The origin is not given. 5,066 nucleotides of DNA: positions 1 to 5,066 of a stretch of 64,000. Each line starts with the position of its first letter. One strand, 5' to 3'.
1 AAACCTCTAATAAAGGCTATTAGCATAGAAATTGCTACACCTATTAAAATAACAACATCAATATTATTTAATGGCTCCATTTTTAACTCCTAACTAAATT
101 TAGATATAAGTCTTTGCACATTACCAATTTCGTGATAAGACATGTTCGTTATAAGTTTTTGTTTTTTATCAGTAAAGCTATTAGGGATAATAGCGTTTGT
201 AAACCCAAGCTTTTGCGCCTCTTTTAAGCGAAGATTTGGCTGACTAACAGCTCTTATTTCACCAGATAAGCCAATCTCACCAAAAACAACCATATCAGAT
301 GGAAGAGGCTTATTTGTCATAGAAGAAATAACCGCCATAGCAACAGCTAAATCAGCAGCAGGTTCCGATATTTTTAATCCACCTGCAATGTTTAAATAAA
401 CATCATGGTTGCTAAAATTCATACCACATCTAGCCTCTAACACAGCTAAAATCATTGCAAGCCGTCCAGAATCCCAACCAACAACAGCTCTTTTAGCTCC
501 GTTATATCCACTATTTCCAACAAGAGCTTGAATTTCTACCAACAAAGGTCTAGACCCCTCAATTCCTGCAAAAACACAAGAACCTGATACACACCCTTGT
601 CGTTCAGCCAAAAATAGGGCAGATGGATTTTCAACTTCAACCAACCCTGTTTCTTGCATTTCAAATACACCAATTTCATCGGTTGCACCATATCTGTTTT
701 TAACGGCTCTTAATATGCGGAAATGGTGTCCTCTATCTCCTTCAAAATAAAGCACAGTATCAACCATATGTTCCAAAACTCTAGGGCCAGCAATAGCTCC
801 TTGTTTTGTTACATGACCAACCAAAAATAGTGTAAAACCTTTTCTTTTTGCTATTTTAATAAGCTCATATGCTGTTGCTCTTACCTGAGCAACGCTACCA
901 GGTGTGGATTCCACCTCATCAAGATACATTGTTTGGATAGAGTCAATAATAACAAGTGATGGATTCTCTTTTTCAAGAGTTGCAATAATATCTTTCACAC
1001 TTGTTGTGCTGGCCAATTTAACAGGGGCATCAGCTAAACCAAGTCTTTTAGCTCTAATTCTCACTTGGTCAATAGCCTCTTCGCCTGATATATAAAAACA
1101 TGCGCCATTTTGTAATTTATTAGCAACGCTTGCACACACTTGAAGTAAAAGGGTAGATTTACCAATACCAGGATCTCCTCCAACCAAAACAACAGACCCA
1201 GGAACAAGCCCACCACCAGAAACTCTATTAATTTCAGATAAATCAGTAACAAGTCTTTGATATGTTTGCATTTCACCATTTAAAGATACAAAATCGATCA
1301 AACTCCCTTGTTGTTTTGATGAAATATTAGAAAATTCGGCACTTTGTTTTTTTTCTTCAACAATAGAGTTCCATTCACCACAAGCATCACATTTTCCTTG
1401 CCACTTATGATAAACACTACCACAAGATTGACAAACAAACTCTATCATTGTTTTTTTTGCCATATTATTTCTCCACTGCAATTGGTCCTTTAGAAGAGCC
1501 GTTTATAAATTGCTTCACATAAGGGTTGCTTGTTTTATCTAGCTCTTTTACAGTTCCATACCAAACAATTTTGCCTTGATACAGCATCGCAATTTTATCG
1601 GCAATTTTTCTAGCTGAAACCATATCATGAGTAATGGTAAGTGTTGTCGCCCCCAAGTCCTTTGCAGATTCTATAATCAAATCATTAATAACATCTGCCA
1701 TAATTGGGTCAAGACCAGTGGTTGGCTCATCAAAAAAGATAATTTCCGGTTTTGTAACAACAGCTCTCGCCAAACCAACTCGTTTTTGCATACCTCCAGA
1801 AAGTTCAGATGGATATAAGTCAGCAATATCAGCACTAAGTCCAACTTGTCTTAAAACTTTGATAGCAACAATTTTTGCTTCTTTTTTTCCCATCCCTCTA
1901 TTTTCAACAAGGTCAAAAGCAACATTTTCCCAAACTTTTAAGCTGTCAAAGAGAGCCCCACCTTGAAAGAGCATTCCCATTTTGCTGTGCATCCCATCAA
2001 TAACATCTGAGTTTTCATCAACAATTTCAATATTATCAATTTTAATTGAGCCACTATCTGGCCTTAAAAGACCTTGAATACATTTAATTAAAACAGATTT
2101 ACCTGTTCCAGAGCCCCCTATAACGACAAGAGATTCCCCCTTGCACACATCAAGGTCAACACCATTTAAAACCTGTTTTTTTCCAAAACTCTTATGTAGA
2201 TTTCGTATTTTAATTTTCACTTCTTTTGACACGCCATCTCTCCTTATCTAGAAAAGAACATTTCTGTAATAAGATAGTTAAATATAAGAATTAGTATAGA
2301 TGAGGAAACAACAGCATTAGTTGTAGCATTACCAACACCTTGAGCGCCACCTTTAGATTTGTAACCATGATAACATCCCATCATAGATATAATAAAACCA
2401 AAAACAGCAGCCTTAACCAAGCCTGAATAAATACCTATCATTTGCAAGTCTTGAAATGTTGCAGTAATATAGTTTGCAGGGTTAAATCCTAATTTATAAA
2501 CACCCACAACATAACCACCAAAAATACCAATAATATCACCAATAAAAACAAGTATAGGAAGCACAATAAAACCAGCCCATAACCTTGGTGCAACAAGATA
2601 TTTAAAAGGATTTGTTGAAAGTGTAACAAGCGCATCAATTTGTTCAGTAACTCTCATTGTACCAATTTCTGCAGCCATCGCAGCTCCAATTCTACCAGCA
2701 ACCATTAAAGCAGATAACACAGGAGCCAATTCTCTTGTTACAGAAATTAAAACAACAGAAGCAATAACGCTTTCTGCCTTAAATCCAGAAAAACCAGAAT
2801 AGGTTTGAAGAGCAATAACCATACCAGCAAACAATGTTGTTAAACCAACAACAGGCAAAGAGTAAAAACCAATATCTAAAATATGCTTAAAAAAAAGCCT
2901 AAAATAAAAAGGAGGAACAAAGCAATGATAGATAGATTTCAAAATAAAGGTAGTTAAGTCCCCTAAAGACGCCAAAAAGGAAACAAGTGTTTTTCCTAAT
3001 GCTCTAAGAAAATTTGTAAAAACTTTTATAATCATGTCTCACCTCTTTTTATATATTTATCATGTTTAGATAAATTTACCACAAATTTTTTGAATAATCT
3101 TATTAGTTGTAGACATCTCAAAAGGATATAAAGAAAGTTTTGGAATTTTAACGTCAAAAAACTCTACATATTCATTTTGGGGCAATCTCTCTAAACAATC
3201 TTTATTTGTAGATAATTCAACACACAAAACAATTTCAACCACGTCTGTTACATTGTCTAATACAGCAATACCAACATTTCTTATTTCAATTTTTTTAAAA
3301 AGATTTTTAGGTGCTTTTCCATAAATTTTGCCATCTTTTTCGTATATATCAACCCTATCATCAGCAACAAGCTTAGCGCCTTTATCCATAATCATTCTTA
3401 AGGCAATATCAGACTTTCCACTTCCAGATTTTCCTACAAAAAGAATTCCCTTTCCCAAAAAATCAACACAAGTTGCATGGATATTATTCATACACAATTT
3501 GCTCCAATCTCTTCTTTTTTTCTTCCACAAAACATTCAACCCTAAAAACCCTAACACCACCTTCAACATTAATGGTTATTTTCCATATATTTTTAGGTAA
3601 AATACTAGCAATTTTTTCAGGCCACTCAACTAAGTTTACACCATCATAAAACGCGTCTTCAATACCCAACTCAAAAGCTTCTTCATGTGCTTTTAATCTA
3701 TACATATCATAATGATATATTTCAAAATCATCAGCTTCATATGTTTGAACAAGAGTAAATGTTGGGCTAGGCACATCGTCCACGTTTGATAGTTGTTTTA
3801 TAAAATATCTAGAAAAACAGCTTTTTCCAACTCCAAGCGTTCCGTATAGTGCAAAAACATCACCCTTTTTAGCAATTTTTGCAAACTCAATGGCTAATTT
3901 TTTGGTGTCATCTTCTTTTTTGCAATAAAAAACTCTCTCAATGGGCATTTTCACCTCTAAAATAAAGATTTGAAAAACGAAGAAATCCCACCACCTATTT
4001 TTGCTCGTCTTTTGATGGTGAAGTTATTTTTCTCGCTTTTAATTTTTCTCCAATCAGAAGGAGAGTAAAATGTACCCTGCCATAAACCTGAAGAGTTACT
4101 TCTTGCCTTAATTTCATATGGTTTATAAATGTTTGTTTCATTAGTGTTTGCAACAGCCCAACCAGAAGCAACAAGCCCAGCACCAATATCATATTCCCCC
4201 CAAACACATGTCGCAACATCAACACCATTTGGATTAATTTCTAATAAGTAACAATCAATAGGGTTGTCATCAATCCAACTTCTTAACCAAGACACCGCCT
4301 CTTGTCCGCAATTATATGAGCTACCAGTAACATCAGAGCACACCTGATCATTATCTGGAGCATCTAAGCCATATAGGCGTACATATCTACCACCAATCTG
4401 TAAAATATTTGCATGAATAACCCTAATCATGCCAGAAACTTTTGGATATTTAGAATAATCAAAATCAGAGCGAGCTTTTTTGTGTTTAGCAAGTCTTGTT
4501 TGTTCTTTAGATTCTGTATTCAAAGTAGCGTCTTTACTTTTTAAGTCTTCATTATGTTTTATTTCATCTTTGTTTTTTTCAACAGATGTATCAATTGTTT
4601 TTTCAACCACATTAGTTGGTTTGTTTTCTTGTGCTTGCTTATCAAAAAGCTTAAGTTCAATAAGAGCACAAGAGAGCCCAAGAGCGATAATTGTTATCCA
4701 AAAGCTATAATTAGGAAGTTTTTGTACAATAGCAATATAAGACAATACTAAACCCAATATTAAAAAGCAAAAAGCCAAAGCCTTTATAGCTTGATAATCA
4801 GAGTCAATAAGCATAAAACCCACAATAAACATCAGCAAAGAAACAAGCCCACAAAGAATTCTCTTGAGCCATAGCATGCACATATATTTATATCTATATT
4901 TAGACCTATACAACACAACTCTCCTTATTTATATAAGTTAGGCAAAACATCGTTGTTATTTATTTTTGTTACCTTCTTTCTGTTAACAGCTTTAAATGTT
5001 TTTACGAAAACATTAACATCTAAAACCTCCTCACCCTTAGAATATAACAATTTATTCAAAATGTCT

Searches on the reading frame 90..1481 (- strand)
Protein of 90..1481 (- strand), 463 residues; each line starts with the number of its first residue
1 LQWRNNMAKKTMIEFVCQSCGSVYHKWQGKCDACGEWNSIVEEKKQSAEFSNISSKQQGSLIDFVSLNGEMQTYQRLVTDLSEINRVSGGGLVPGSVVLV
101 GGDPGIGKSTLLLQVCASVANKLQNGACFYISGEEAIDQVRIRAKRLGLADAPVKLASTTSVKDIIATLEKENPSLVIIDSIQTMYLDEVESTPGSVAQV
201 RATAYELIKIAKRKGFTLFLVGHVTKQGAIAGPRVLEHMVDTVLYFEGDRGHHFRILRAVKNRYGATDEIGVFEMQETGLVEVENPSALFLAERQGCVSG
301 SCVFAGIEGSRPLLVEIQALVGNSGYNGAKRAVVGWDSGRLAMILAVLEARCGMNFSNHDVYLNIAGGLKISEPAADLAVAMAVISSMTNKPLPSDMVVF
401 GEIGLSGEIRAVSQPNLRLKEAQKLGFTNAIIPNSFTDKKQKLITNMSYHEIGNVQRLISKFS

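Call 12: search_protein_families(library=pfam, proteins=[window:90-1481:-], max_evalue=0.001)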
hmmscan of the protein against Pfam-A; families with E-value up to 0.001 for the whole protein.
window:90-1481:- (463 aa): 12 families
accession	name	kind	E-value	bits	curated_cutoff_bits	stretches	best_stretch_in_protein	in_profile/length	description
PF13481.12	AAA_25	-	2.9e-20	73.1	27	1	83-228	21-194/195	AAA domain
PF06745.19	ATPase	-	1.7e-13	50.9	26.6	2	82-149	6-72/231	KaiC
PF18073.7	Zn_ribbon_LapB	-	9.7e-11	41.6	25.7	1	15-42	1-28/28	Rubredoxin metal binding domain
PF13541.12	ChlI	-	8.1e-10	39.1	27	1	350-434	35-119/121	Subunit ChlI of Mg-chelatase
PF05362.19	Lon_C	-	4.3e-06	26.9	21.1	1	355-440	90-176/205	Lon protease (S16) C-terminal proteolytic domain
PF00004.35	AAA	-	3.5e-05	24.7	21.2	1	98-212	1-96/131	ATPase family associated with various cellular activities (AAA)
PF03796.21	DnaB_C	-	6.7e-05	22.8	27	0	79-140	4-63/255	DnaB-like helicase C terminal domain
PF13191.12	AAA_16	-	0.00011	23.2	32.6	1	85-157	17-99/167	AAA ATPase domain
PF09848.15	SLFN-g3_helicase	-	0.00016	21.6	24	1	96-223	2-123/354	Schlafen group 3, DNA/RNA helicase domain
PF25199.1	nSTAND_NTPase5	-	0.00024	21.4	34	1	95-141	41-86/145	Novel STAND NTPase 5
PF05191.20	ADK_lid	-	0.00045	20.5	26.6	1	16-36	3-29/36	Adenylate kinase, active site lid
PF05729.18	NACHT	-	0.00061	20.1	26.7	1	97-185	2-93/167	NACHT domain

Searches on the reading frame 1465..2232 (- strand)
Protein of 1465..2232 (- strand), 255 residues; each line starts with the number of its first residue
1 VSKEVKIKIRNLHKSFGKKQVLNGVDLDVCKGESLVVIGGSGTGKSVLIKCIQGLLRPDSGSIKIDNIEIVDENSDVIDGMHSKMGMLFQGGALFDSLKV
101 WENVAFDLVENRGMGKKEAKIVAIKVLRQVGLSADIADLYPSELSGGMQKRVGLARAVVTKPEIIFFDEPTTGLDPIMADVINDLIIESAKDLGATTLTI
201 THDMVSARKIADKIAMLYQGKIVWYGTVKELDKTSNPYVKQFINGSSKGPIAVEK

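Call 12: search_protein_families(library=pfam, proteins=[window:1465-2232:-], max_evalue=0.001)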
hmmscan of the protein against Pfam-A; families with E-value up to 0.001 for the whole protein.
window:1465-2232:- (255 aa): 2 families
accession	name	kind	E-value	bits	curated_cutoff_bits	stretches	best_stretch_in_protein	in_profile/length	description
PF00005.33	ABC_tran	-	3.6e-32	112.3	25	1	22-172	1-137/137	ABC transporter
PF13304.12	AAA_21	-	2.8e-07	31.3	27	0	138-204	232-300/304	AAA domain, putative AbiEii toxin, Type IV TA system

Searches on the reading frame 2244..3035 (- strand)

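Call 12: search_protein_families(library=pfam, proteins=[window:2244-3035:-], max_evalue=0.001)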
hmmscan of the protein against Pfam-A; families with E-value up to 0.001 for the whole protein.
window:2244-3035:- (263 aa): 1 family
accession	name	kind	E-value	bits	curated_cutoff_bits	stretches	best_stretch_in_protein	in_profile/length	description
PF02405.21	MlaE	-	4.5e-78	262.1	22.5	1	48-257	1-210/212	Permease MlaE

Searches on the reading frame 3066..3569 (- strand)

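Call 12: search_protein_families(library=pfam, proteins=[window:3066-3569:-], max_evalue=0.001)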
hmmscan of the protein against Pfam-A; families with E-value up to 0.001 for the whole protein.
window:3066-3569:- (167 aa): 1 family
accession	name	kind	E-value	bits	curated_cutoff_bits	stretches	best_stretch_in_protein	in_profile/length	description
PF07475.17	Hpr_kinase_C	-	7.8e-23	81.3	33.3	1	28-148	7-136/171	HPr Serine kinase C-terminal domain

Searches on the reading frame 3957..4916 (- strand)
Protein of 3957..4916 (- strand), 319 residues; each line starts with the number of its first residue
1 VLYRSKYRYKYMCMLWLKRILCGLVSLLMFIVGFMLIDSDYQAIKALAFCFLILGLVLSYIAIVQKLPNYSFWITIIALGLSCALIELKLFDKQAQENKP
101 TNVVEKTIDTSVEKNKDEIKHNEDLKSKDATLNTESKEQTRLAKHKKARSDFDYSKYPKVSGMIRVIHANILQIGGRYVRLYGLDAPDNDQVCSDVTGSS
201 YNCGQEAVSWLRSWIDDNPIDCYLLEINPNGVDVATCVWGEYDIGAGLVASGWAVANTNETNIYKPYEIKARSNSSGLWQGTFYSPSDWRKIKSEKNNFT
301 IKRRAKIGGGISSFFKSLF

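Call 12: search_protein_families(library=pfam, proteins=[window:3957-4916:-], max_evalue=0.001)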
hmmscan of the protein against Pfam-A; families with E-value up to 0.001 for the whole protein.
window:3957-4916:- (319 aa): 1 family
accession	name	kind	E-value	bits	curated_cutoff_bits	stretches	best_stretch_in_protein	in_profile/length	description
PF00565.23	SNase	-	0.00033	21.5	21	1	179-280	2-106/107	Staphylococcal nuclease homologue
